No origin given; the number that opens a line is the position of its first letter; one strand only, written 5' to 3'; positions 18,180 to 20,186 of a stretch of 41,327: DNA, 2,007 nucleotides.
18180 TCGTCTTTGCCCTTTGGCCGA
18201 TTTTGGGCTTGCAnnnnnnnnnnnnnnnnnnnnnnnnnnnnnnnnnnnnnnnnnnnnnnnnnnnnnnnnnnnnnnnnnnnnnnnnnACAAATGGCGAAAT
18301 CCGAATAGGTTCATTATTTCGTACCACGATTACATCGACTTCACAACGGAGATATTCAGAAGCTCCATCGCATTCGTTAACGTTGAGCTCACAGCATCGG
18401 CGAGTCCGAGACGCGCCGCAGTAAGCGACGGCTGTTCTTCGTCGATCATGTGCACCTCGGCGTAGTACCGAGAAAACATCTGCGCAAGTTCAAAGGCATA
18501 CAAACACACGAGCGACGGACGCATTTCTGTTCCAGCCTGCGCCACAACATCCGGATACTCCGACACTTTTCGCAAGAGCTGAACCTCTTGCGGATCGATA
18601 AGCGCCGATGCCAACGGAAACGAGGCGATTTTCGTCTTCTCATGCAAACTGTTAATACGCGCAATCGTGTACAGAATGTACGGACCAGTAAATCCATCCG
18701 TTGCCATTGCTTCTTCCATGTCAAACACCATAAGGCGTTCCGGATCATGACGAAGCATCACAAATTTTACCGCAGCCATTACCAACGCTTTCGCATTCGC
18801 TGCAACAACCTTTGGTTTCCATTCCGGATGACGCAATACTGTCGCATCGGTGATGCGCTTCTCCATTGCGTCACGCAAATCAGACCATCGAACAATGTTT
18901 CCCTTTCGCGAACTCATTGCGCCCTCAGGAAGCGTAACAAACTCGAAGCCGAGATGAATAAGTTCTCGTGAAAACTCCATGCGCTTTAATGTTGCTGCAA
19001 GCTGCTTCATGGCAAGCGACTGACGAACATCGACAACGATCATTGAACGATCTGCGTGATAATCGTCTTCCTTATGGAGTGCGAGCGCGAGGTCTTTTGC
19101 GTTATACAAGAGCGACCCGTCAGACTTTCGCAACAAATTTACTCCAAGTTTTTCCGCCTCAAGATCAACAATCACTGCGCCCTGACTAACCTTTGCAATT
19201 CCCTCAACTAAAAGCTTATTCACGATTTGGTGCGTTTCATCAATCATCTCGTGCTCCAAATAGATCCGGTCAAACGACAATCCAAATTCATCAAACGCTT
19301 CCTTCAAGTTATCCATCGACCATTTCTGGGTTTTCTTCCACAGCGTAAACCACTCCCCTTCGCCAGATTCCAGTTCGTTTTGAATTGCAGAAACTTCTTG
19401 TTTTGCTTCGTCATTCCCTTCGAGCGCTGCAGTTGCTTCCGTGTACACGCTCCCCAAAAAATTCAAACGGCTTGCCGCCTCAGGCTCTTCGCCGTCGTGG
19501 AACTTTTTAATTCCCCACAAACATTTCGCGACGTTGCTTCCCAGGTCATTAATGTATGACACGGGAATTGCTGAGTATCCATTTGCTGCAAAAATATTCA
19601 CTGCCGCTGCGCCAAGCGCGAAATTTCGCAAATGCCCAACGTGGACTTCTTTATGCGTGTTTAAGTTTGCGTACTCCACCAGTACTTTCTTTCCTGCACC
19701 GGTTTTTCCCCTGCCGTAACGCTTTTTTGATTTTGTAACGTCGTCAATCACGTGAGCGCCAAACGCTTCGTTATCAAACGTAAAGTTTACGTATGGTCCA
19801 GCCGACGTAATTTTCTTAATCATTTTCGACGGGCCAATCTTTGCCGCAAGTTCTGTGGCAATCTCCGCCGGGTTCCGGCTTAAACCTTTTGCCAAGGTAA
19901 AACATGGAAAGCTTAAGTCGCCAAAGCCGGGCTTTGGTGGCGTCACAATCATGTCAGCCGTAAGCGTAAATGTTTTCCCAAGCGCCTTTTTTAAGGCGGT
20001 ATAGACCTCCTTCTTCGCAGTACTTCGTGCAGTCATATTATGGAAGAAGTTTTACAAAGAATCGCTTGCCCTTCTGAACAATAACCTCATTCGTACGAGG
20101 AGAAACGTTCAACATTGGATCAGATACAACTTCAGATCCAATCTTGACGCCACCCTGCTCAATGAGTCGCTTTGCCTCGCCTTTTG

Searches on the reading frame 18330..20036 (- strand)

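Call 33: search_protein_families(library=pfam, proteins=[window:18330-20036:-], max_evalue=0.01)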
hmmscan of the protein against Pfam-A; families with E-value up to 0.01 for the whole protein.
window:18330-20036:- (568 aa): 3 families
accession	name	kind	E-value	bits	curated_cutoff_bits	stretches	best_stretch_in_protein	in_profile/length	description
PF00750.26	tRNA-synt_1d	-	7.6e-45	153.8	23.3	1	102-423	7-327/349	tRNA synthetases class I (R), catalytic domain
PF05746.21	DALR_1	-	3.3e-26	92.1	22.3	1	454-568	1-117/117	DALR anticodon binding domain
PF03485.21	Arg_tRNA_synt_N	-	2.5e-17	63.7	21.5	1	9-87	5-85/85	Arginyl tRNA synthetase N terminal domain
